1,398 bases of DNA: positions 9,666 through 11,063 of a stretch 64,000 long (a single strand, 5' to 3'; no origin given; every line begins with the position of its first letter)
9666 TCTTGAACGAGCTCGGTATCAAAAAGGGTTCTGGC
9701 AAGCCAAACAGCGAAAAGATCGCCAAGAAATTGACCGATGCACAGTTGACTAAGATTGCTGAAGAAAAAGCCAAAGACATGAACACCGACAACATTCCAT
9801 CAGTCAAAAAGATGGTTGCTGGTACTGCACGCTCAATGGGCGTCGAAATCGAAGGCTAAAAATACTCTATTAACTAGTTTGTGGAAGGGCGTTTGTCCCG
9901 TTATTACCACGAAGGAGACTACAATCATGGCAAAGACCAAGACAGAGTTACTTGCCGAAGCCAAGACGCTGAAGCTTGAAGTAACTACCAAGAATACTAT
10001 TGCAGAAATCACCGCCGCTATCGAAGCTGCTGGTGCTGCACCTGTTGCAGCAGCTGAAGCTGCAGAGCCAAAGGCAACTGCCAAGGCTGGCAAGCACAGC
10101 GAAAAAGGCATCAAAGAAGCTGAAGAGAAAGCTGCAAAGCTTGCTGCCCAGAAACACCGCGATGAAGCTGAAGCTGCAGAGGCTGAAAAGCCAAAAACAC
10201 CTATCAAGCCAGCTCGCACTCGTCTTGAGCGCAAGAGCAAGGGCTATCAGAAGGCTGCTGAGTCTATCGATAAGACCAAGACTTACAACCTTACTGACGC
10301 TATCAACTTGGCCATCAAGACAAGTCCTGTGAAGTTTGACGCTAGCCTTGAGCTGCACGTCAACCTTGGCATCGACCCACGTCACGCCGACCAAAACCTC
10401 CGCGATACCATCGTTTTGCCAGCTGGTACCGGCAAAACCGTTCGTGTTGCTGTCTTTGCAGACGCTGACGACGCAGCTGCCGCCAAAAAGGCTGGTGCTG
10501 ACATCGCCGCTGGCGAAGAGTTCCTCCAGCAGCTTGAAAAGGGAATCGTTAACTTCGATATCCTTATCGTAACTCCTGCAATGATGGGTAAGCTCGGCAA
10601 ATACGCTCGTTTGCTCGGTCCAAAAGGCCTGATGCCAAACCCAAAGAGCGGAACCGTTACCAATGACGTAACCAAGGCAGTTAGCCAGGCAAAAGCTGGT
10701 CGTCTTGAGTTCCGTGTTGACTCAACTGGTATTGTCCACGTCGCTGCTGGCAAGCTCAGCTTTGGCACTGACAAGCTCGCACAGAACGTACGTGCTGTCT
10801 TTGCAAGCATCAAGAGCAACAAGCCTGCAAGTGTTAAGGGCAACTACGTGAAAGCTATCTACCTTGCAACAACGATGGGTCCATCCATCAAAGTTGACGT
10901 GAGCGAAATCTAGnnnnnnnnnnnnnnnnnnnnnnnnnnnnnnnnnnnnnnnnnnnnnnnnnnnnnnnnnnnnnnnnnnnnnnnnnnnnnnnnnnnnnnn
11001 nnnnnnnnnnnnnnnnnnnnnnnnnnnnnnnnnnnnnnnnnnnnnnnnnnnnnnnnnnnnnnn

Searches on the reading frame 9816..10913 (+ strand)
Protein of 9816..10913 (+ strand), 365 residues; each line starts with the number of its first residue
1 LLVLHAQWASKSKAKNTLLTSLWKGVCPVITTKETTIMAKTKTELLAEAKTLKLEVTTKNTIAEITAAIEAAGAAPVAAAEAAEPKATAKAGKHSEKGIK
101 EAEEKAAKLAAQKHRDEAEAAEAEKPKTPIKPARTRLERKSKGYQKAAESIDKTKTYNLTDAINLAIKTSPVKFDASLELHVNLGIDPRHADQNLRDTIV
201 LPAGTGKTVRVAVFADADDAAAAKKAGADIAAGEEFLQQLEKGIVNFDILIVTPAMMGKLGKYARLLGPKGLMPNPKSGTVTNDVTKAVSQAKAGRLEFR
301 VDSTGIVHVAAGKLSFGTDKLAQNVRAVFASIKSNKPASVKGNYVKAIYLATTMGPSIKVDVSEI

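Call 23: search_protein_families(library=pfam, proteins=[window:9816-10913:+], max_evalue=0.001)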
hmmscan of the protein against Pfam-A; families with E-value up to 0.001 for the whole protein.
window:9816-10913:+ (365 aa): 1 family
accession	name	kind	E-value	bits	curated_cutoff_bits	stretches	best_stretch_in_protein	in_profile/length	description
PF00687.26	Ribosomal_L1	-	4.1e-59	199.9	32.2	1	168-356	3-198/198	Ribosomal protein L1p/L10e family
